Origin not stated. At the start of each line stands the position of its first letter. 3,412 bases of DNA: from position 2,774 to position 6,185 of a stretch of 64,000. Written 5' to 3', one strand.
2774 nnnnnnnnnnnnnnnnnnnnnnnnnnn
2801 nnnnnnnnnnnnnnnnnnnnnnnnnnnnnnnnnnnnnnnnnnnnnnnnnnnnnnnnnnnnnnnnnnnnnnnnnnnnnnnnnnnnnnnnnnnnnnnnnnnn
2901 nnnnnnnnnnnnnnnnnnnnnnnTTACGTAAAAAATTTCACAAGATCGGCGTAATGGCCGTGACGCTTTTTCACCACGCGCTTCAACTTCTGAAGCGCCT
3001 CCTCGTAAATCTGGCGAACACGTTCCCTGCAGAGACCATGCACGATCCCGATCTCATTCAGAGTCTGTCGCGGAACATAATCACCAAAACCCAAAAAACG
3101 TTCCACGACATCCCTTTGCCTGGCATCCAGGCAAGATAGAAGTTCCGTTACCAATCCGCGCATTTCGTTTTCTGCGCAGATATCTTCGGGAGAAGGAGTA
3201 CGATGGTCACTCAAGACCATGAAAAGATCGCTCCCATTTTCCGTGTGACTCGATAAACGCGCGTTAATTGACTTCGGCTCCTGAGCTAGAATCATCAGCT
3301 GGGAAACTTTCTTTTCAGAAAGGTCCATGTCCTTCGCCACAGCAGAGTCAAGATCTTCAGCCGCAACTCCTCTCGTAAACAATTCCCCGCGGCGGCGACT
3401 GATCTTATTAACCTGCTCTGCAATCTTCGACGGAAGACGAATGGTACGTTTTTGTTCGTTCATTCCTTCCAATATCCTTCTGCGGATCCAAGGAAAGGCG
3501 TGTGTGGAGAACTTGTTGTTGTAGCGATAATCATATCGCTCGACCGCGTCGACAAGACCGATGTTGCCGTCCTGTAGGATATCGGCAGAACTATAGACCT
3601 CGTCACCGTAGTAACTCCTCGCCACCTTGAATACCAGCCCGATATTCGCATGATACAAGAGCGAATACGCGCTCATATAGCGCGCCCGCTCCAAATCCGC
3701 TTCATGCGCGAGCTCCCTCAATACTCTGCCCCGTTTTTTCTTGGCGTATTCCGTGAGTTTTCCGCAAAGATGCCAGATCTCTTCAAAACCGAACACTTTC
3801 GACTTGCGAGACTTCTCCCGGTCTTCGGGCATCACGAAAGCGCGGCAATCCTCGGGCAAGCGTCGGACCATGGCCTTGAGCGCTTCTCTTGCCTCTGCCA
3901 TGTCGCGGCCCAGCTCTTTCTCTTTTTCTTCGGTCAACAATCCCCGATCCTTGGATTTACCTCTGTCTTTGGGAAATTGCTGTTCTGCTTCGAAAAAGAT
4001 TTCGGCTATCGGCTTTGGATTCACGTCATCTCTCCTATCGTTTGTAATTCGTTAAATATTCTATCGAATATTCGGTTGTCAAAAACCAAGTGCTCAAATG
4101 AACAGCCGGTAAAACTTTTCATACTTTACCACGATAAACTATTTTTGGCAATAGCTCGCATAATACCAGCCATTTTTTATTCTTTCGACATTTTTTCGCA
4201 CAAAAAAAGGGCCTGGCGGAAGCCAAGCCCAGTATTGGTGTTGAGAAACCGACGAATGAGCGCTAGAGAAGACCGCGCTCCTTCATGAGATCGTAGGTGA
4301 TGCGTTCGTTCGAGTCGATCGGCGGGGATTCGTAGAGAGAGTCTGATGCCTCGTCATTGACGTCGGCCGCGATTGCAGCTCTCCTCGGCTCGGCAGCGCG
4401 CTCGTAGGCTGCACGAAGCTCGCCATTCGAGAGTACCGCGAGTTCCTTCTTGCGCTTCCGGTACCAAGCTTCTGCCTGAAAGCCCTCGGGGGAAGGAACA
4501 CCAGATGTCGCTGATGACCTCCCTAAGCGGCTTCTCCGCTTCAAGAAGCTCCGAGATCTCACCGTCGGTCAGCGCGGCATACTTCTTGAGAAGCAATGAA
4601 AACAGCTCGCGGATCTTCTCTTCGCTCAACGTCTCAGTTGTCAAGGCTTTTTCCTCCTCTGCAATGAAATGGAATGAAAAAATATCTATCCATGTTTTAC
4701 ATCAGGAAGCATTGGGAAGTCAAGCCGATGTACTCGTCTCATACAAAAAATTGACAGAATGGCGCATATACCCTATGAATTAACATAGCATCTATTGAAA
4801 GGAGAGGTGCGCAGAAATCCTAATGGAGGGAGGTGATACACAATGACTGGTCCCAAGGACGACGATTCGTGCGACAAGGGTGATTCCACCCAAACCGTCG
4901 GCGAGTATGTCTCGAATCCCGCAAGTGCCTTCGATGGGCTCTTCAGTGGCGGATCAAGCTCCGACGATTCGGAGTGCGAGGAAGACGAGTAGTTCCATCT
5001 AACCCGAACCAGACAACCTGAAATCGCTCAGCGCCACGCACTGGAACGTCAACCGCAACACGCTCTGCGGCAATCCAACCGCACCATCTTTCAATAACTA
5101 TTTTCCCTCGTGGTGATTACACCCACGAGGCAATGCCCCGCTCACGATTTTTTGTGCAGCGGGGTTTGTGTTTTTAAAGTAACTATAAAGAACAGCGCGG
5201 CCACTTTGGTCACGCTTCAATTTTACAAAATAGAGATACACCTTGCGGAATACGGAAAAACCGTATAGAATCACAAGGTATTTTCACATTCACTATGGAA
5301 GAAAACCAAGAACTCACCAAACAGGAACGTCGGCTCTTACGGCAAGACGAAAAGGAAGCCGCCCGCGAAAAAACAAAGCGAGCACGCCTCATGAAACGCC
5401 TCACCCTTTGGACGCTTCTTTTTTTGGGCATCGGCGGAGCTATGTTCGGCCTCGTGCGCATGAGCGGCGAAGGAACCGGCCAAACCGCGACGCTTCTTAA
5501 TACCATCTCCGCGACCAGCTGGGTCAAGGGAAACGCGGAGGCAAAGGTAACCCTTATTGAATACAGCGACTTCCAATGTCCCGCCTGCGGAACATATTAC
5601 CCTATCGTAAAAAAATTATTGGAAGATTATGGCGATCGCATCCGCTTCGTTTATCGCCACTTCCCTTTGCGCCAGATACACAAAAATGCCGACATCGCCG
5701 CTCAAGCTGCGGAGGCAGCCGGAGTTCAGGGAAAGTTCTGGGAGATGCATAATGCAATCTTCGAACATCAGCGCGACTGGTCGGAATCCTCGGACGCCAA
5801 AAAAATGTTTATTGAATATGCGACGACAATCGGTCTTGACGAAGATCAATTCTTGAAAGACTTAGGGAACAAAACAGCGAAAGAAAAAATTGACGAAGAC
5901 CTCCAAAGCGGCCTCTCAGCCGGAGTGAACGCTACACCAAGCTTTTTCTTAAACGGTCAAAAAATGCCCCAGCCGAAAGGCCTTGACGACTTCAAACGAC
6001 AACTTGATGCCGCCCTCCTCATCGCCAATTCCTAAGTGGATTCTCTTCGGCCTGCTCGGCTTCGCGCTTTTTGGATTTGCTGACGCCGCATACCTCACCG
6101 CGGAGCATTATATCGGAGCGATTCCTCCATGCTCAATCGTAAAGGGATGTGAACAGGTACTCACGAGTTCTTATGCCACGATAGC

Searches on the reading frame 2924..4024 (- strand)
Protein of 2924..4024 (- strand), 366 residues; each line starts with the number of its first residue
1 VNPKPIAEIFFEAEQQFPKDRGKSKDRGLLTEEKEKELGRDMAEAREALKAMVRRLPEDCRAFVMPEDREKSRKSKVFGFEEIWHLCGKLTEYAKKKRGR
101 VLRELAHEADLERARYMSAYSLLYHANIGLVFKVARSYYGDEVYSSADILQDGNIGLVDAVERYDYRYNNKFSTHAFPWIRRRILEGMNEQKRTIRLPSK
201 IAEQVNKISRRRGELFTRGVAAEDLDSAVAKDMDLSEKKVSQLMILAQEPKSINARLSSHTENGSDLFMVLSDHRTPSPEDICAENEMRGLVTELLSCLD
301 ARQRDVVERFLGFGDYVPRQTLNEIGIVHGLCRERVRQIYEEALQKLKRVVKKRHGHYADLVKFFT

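Call 47: search_protein_families(library=pfam, proteins=[window:2924-4024:-], max_evalue=0.001)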
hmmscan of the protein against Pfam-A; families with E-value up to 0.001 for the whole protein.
window:2924-4024:- (366 aa): 2 families
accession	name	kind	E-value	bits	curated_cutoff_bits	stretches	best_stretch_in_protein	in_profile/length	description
PF04542.20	Sigma70_r2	-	5.6e-15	55.3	24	1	123-193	1-70/71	Sigma-70 region 2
PF04545.22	Sigma70_r4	-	7.7e-12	45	24.1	1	295-348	1-49/50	Sigma-70, region 4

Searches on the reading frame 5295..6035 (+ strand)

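Call 47: search_protein_families(library=pfam, proteins=[window:5295-6035:+], max_evalue=0.001)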
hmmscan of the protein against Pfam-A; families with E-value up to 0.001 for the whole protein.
window:5295-6035:+ (246 aa): 3 families
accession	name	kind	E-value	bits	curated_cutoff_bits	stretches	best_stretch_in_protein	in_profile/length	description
PF13462.12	Thioredoxin_4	-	1.2e-28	100.8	23.2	1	74-239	4-165/165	Thioredoxin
PF01323.26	DSBA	-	6.6e-18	65.6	25.6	2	132-237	88-190/191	DSBA-like thioredoxin domain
PF13743.12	Thioredoxin_5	-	1.6e-07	31.7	27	1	148-219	96-163/186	Thioredoxin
